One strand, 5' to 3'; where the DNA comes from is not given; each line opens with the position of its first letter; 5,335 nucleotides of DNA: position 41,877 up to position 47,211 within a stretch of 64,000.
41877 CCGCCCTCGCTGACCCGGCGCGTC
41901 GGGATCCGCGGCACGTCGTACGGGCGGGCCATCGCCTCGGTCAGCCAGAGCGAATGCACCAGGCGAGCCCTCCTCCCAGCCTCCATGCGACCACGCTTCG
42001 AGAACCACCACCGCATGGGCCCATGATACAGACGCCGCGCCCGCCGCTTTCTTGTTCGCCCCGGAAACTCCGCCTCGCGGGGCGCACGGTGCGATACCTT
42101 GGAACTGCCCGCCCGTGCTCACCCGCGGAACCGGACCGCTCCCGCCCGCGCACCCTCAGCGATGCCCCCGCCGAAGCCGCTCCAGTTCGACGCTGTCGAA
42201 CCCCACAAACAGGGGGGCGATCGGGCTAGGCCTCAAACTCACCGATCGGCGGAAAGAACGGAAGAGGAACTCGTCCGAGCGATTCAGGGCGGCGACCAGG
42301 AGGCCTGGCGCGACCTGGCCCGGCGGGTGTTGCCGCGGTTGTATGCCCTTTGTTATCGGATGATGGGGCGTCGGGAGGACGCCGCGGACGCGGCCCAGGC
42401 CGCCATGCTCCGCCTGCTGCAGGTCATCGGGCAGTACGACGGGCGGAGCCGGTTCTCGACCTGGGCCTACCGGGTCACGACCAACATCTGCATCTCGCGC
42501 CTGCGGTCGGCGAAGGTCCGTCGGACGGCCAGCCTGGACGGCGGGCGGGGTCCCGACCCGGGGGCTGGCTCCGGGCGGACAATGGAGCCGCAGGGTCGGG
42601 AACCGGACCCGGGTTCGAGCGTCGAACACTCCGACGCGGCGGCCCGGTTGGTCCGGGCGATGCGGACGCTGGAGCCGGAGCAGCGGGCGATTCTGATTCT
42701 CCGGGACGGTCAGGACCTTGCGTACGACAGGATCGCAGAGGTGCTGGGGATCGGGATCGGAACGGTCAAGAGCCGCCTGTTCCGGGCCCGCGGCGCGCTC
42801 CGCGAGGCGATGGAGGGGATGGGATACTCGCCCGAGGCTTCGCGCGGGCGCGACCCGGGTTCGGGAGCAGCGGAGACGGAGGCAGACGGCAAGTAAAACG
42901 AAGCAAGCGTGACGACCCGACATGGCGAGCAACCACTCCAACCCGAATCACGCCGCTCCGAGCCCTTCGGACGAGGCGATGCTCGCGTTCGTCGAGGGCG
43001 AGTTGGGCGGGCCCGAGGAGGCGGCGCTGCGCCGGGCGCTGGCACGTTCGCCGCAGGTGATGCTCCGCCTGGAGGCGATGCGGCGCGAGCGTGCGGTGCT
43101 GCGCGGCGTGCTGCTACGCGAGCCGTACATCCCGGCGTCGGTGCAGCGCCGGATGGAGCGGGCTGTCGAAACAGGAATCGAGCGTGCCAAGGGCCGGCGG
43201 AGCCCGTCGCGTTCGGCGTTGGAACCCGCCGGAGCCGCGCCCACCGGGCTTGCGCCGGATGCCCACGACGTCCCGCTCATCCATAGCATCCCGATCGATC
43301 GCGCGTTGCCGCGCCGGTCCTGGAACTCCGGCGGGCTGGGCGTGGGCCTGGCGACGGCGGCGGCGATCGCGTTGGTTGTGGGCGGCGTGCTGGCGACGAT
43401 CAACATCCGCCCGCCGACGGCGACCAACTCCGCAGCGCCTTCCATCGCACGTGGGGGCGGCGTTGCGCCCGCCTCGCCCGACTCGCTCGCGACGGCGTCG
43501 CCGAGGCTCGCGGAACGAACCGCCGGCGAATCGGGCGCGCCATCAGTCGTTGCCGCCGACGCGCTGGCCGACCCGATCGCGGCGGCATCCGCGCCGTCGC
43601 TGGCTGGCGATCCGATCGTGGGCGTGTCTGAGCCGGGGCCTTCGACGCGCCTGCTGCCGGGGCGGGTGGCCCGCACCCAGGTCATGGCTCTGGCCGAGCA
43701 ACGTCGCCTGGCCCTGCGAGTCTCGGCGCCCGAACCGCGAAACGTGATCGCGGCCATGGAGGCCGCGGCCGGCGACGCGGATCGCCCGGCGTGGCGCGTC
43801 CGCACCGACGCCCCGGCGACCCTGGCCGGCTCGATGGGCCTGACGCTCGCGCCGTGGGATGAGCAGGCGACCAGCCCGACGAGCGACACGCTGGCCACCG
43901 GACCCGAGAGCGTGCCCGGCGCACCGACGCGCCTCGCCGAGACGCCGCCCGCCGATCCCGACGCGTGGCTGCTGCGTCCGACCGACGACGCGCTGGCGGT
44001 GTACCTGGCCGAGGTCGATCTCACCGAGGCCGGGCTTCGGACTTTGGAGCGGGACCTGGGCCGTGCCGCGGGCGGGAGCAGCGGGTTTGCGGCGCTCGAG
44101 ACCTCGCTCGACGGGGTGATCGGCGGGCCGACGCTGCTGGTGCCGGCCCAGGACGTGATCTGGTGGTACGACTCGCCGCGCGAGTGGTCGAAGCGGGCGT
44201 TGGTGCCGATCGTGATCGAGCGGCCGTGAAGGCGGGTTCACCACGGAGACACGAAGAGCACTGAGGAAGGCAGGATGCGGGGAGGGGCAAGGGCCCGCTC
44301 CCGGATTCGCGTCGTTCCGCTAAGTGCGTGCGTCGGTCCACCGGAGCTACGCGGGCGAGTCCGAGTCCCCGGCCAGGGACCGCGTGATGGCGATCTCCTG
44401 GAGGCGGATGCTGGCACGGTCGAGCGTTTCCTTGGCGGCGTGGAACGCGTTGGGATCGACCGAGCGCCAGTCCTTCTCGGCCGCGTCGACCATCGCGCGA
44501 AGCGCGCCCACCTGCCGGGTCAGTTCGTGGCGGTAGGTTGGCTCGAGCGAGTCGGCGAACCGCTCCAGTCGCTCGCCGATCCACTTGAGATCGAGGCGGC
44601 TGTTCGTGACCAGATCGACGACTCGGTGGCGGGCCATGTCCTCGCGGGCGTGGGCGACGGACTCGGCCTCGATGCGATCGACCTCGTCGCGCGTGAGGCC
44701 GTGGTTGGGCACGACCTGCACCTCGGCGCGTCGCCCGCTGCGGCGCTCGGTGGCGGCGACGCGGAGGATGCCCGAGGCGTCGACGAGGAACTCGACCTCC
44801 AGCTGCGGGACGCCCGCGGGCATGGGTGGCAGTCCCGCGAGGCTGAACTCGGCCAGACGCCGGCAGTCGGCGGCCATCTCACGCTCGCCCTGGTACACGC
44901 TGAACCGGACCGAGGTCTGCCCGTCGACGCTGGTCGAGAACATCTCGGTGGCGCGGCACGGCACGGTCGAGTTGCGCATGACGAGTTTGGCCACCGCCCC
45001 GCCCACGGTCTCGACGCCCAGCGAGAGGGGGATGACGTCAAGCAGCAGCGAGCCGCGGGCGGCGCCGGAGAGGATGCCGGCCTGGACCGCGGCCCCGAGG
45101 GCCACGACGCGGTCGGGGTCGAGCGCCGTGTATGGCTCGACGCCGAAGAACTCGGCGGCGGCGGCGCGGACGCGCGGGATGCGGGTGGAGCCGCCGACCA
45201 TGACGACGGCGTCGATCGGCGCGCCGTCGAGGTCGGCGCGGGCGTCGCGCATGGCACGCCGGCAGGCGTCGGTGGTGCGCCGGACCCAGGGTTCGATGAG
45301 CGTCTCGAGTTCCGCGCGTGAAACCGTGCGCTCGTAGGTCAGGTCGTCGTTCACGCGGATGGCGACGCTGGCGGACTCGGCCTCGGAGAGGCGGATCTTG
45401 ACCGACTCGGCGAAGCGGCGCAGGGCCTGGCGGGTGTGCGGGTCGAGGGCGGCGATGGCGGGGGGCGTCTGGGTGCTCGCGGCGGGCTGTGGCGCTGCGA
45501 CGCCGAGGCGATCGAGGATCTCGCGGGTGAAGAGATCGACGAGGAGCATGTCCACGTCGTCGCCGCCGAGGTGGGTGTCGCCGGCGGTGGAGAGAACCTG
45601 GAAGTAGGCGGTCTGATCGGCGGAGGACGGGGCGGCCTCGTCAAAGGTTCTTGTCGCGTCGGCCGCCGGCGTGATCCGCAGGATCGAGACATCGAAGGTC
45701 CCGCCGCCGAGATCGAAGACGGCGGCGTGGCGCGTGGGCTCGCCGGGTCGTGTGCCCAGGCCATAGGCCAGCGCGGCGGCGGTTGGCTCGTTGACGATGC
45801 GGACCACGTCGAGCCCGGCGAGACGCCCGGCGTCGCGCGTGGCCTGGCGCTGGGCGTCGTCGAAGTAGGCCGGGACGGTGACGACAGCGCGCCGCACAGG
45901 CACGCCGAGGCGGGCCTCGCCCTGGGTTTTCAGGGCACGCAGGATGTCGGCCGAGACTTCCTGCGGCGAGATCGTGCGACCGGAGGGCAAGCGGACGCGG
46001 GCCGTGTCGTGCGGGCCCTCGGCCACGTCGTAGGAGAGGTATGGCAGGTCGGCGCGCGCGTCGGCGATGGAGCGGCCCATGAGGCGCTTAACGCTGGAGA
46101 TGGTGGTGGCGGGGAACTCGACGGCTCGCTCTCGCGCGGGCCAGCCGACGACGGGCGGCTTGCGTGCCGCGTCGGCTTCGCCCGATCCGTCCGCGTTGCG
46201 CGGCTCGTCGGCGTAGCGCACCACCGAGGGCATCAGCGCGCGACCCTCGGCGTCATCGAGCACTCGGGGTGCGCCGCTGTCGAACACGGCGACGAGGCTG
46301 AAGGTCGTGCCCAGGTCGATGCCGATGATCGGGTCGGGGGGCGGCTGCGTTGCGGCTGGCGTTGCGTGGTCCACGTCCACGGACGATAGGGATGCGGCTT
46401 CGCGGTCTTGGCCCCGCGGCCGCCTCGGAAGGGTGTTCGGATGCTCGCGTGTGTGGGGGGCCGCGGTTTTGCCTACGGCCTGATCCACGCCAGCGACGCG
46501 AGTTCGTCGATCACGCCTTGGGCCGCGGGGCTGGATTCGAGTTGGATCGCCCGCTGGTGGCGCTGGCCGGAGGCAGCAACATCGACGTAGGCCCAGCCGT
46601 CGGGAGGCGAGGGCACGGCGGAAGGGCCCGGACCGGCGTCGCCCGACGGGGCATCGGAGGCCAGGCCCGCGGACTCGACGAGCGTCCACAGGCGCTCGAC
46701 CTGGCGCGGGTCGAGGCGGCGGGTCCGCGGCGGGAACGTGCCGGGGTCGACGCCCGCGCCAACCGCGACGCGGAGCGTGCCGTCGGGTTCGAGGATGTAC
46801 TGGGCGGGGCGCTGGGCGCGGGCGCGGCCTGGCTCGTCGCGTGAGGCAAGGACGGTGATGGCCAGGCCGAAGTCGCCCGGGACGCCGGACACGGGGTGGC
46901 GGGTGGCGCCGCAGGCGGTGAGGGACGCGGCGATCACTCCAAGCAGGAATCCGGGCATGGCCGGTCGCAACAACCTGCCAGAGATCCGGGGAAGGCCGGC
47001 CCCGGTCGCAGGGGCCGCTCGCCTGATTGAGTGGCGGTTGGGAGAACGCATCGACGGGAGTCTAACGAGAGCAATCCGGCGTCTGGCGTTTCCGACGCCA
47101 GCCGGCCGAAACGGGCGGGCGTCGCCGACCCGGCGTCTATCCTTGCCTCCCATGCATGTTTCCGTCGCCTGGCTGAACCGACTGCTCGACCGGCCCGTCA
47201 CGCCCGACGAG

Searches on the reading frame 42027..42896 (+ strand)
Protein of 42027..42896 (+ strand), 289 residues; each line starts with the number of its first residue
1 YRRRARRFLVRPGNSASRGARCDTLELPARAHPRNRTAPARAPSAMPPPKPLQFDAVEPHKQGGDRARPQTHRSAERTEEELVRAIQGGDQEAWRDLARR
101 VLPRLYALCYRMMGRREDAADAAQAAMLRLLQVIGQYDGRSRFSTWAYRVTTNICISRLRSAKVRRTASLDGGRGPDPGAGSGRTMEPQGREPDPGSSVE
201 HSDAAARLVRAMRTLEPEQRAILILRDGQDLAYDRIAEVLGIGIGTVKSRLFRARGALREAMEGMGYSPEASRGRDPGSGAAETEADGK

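Call 17: search_protein_families(library=pfam, proteins=[window:42027-42896:+], max_evalue=0.001)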
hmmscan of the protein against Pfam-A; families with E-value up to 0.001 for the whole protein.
window:42027-42896:+ (289 aa): 4 families
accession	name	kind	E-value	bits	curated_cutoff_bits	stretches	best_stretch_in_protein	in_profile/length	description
PF04542.20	Sigma70_r2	-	2.9e-18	65.9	24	1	97-163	1-69/71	Sigma-70 region 2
PF08281.18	Sigma70_r4_2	-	1.9e-15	56.7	25.7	1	207-258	3-54/54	Sigma-70, region 4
PF04545.22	Sigma70_r4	-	3.8e-12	46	24.1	1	211-260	1-50/50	Sigma-70, region 4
PF07638.17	Sigma70_ECF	-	2.4e-05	24.7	21.1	1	81-262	6-183/185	ECF sigma factor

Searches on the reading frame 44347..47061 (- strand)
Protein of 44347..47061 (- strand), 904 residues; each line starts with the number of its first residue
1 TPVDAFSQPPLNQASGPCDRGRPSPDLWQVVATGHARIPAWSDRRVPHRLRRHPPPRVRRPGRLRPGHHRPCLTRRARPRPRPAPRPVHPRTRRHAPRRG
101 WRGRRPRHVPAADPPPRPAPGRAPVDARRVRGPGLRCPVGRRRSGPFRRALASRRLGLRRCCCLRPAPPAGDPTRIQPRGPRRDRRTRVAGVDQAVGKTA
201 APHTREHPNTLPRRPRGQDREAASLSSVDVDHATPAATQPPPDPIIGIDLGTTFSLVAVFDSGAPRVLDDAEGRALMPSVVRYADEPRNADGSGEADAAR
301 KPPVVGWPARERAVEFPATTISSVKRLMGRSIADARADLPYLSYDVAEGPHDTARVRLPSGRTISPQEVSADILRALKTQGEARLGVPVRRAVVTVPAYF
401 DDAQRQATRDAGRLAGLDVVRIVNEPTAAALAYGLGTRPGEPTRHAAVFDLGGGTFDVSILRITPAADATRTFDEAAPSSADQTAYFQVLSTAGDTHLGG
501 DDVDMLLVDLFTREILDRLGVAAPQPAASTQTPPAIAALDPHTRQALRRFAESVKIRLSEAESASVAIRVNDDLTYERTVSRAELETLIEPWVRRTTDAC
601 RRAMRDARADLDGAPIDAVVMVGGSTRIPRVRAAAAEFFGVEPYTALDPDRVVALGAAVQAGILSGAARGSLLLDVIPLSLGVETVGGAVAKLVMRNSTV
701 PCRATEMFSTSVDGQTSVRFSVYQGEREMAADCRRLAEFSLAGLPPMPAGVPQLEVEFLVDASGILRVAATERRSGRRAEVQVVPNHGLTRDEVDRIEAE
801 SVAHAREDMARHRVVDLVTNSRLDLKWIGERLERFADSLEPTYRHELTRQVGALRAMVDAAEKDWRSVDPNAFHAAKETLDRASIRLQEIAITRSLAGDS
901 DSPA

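Call 17: search_protein_families(library=pfam, proteins=[window:44347-47061:-], max_evalue=0.001)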
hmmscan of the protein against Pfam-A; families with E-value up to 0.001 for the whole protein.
window:44347-47061:- (904 aa): 2 families
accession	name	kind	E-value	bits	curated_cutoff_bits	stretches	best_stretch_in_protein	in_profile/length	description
PF00012.26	HSP70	-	1.9e-156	522.3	20.6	1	245-864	1-577/599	Hsp70 protein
PF06723.19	MreB_Mbl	-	4.5e-15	55.7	27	1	363-462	67-163/327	MreB/Mbl protein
